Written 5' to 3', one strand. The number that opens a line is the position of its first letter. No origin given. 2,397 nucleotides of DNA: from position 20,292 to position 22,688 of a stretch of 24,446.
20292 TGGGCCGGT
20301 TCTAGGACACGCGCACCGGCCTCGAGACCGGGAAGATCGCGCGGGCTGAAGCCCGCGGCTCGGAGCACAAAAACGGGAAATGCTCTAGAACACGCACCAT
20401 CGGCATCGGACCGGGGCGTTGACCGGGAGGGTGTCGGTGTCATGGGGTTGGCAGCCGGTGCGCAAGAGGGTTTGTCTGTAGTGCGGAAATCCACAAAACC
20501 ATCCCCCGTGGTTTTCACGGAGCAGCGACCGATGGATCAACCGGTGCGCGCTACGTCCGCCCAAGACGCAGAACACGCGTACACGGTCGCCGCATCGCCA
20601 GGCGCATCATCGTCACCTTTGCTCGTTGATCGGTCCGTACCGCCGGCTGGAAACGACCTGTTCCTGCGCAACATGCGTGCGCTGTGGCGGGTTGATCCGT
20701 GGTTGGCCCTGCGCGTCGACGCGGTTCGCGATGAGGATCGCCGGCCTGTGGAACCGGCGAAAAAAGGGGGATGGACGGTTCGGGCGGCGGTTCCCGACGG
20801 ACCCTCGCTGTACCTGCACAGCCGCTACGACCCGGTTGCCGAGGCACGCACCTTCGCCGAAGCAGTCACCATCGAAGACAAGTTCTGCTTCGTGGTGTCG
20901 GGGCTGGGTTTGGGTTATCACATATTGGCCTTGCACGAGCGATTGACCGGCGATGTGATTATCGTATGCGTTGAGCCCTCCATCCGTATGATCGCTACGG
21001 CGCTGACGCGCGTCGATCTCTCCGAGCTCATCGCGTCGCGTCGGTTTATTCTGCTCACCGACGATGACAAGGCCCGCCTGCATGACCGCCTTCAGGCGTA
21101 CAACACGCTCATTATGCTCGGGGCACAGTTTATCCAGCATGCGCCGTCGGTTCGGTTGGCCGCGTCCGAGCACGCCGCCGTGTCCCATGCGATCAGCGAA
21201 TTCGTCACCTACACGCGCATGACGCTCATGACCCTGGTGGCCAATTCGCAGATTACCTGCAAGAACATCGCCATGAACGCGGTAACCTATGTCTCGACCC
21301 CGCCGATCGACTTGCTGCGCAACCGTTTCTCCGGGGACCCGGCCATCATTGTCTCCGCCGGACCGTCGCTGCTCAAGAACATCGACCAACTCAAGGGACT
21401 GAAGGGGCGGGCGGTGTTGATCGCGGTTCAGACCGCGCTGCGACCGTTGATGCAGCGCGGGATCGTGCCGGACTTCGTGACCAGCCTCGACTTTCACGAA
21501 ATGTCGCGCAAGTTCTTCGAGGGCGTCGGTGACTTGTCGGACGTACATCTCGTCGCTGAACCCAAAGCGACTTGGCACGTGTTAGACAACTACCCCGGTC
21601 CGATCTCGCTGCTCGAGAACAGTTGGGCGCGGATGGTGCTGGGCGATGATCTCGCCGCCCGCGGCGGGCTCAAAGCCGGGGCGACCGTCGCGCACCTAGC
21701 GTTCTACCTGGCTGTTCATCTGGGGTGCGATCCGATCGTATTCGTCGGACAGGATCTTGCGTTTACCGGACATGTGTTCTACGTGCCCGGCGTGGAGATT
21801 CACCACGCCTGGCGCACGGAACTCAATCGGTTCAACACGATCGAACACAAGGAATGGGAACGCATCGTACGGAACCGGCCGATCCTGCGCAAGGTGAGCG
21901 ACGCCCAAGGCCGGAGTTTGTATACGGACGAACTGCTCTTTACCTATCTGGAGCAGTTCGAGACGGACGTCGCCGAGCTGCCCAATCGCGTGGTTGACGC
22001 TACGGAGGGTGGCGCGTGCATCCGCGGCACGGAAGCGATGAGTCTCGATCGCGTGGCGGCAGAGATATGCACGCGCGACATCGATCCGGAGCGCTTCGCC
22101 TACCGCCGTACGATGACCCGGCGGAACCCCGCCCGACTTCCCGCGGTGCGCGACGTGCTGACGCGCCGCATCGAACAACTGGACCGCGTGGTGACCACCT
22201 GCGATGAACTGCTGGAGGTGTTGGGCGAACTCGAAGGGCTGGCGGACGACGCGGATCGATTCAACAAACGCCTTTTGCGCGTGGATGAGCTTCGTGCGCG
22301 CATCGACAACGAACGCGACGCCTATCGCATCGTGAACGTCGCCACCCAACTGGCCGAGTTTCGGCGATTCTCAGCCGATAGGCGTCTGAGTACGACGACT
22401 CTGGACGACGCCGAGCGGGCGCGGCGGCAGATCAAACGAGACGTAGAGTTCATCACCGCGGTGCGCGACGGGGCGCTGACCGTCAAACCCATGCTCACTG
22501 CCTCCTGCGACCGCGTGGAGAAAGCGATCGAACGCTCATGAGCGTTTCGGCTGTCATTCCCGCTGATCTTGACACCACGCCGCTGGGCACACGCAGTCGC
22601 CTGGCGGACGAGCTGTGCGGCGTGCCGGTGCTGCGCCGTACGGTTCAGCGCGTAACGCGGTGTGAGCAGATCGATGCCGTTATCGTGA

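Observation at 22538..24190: Cytidylyltransferase fused to a radical-SAM-like domain that lacks the canonical CX3CX2C but keeps SPASM-like cysteines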

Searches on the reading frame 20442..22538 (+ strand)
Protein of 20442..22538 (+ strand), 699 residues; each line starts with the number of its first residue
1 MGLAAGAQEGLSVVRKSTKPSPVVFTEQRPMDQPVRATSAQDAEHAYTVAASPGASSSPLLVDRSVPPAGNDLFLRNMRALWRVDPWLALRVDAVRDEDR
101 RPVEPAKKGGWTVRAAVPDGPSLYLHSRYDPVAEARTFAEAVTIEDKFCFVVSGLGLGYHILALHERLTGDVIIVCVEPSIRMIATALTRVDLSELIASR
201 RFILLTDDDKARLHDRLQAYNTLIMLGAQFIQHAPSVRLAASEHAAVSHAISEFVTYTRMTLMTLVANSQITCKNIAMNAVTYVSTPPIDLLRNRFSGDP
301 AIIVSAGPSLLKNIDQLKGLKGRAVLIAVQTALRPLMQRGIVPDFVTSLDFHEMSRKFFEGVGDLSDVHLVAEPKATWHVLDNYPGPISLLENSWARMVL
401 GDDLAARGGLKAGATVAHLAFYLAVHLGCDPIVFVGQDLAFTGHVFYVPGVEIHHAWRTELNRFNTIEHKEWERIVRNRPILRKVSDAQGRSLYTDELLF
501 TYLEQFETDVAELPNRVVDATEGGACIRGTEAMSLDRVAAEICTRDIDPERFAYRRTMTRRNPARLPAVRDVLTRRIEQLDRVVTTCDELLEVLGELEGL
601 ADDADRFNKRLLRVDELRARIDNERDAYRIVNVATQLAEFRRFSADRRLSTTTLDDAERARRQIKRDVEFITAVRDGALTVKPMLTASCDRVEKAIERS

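Call 8: search_protein_families(library=pfam, proteins=[window:20442-22538:+], max_evalue=0.001)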
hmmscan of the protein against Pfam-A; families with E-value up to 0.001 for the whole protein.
window:20442-22538:+ (699 aa): 1 family
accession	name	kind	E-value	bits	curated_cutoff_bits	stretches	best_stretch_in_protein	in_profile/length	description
PF01973.23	MptE-like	-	9.5e-41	139.9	34.6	1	274-442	1-169/171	6-hydroxymethylpterin diphosphokinase MptE-like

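Call 30: search_solved_structures(query=window:20442-22538:+, max_evalue=1, show_alignments=1)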
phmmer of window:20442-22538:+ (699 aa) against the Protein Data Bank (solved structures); distinct sequences matched with E-value up to 1: 3.
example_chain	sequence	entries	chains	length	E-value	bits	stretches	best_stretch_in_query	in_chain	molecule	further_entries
5mu5_A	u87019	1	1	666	1.8e-05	26.6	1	148-349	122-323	Uncharacterized protein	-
8sd5_A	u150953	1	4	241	0.00082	21.2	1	277-350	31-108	6-hydroxymethyl-7,8-dihydropterin pyrophosphokinase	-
8sbu_A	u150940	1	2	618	0.0017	20.1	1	269-348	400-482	Maltose/maltodextrin-binding periplasmic protein,6-hydroxymethyl-7,8-dihydropterin pyropho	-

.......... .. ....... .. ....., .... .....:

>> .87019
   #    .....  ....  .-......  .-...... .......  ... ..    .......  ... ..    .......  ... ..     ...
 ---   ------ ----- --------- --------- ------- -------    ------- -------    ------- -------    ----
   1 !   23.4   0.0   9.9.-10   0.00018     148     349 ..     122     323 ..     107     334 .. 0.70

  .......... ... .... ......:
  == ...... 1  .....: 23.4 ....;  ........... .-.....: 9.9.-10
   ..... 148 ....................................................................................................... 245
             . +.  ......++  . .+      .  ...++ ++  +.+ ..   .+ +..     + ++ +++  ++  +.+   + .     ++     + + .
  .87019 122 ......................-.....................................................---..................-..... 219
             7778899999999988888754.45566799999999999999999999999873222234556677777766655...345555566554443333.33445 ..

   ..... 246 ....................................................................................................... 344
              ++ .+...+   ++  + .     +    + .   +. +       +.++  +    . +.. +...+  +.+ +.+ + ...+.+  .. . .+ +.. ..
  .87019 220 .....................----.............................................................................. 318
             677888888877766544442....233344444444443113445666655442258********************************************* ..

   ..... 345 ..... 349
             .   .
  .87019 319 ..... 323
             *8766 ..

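Call 31: search_protein_families(library=ncbifam, proteins=[window:20442-22538:+], max_evalue=0.01)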
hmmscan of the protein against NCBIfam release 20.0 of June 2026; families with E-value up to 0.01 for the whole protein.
window:20442-22538:+ (699 aa): 1 family
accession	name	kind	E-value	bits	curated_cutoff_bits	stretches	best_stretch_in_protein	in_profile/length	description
NF050051.1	FlagModPseD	domain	1e-26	93.8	670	1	173-695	97-625/640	flagellin modification protein PseD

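Call 77: find_homologous_proteins(query=window:20442-22538:+, max_evalue=0.00001)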
Query window:20442-22538:+ (699 aa): 3536 proteins with E <= 0.00001 among 8000 candidates; the best 120 are listed.
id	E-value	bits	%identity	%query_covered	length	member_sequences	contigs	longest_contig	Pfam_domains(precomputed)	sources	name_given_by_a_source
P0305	0.0e+0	1496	100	96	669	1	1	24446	PF01973.24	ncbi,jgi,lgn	-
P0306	0.0e+0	1124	74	97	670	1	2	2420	PF01973.24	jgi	-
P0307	0.0e+0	1121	79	89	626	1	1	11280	PF01973.24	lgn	-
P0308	0.0e+0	1116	77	94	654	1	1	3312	PF01973.24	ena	-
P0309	4.6e-296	1002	69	90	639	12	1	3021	PF01973.24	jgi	jgi:hypothetical protein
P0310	2.3e-295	999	68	91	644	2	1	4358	PF01973.24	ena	-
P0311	1.1e-294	997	69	90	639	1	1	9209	PF01973.24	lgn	-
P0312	1.4e-294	997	68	90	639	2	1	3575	PF01973.24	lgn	-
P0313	2.4e-294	996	68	91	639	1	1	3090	PF01973.24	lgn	-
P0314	4.0e-294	995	68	91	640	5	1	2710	PF01973.24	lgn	-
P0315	1.3e-293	994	68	89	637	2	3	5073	PF01973.24,PF20157.5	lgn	-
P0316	3.5e-293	992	67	90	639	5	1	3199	PF01973.24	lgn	-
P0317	5.2e-293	992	67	90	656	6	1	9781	PF01973.24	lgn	-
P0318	1.5e-292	990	69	89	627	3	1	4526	PF01973.24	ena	-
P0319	1.1e-291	987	68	90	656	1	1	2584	PF01973.24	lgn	-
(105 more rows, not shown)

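Call 86: predict_structure(alignment_id=A3)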
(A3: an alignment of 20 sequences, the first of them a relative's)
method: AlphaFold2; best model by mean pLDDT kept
length: 669 residues; sequences in the alignment: 20
mean_pLDDT: 79.1   pTM: 0.69
mean pLDDT of the five models: 79.1, 76.8, 72.3, 69.6, 67.9
residues with pLDDT >= 90: 297; 70-90: 219; 50-70: 65; < 50: 88
segments of 3 or more residues with pLDDT < 50: 1-39, 409-453
pLDDT, mean of each block of 10 residues (from residue 1): 32 26 28 39 91 93 91 90 86 91 93 81 94 88 92 94 92 86 78 80 92 87 72 68 89 91 93 78 85 93 87 87 62 89 83 89 89 82 75 94 72 33 31 34 38 52 52 73 86 67 90 93 84 93 96 96 94 90 90 89 82 76 79 91 93 96 92
secondary structure, 60 per line:
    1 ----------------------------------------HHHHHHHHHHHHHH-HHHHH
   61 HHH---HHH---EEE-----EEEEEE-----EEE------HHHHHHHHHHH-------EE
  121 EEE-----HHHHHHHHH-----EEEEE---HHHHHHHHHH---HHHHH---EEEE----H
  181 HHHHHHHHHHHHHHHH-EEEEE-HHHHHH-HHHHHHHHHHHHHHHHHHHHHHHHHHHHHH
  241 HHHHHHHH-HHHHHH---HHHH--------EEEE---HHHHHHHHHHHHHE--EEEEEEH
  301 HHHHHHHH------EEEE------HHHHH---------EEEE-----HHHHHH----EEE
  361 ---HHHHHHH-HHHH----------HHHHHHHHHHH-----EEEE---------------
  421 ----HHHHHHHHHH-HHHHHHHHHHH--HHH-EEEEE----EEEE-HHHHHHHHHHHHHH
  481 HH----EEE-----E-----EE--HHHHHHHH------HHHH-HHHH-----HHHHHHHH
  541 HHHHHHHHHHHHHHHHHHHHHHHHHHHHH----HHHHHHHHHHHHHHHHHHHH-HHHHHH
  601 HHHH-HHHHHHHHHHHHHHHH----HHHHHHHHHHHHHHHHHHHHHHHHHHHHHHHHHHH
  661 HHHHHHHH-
elements in order: H41-54 H56-63 E73-75 E81-86 E92-94 H101-111 E119-123 H129-137 E143-147 H151-160 H164-168 E172-175 H180-196 E198-202 H204-209 H211-248 H250-255 H259-262 E271-274 H278-290 E294-299 H300-308 E315-318 H325-329 E339-342 H348-353 E358-360 H364-370 H372-375 H386-396 E402-405 H425-434 H436-446 E453-457 E462-465 H467-482 E487-489 H505-512 H519-522 H524-527 H533-569 H574-593 H595-604 H606-621 H626-668

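Call 88: fold_search(model_id=the predicted structure, library=pdb)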
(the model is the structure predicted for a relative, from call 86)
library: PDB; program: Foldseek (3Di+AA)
matches with E <= 10: 1036; with E <= 0.001: 6
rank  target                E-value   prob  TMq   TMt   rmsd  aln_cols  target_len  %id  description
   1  5mu5                  4.6e-19  1.00  0.48  0.50   9.6       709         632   16  Structure of MAf glycosyltransferase from Magnetospirillum magneticum AMB-1 (released 2017-11-15)
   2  8sd5_B                5.4e-05  1.00  0.21  0.57   4.8       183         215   18  Crystal structure of HPPK from Methanocaldococcus jannaschii (released 2024-07-03)
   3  8sd5_C                8.5e-05  1.00  0.21  0.57   4.9       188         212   20  Crystal structure of HPPK from Methanocaldococcus jannaschii (released 2024-07-03)
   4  8sbu_A                9.9e-05  1.00  0.20  0.23  16.7       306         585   16  Crystal structure of MBP fusion with HPPK from Methanocaldococcus jannaschii (released 2024-07-03)
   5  8sd5_A                3.2e-04  1.00  0.17  0.47   6.5       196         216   18  Crystal structure of HPPK from Methanocaldococcus jannaschii (released 2024-07-03)
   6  8sbu_B                3.5e-04  1.00  0.20  0.23  15.0       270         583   17  Crystal structure of MBP fusion with HPPK from Methanocaldococcus jannaschii (released 2024-07-03)
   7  9hmz_D                2.9e-03  0.97  0.17  0.31  13.4       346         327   14  Structure of Corynebacterium glutamicum SteA, a cell division regulator (released 2025-07-30)
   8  9hmz_A                3.1e-03  0.98  0.18  0.32  13.3       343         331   14  Structure of Corynebacterium glutamicum SteA, a cell division regulator (released 2025-07-30)
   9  9hmy                  3.6e-03  0.97  0.17  0.30  12.6       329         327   14  Structure of Mycobacterium tuberculosis SteA (Rv1697), a cell division regulator (released 2025-07-30)
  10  9hmz_G                5.3e-03  0.95  0.17  0.32  13.2       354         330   13  Structure of Corynebacterium glutamicum SteA, a cell division regulator (released 2025-07-30)
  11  5ixj_D                2.1e-02  0.15  0.10  0.15  25.8       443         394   12  Tryptophan Synthase beta-subunit from Pyrococcus furiosus with L-threonine non-covalently bound in the active site (released 2016-08-17)
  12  5tcf_D                3.1e-02  0.18  0.11  0.17  25.6       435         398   13  Crystal structure of tryptophan synthase from M. tuberculosis - ligand-free form (released 2017-05-31)
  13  1v8z_A                3.6e-02  0.18  0.11  0.17  25.5       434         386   10  X-ray crystal structure of the Tryptophan Synthase b2 Subunit from Hyperthermophile, Pyrococcus furiosus (released 2005-02-22)
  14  5dvz_C                3.8e-02  0.13  0.10  0.15  26.2       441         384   11  Holo TrpB from Pyrococcus furiosus (released 2016-02-03)
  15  5dvz_B                4.0e-02  0.13  0.10  0.15  25.8       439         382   12  Holo TrpB from Pyrococcus furiosus (released 2016-02-03)
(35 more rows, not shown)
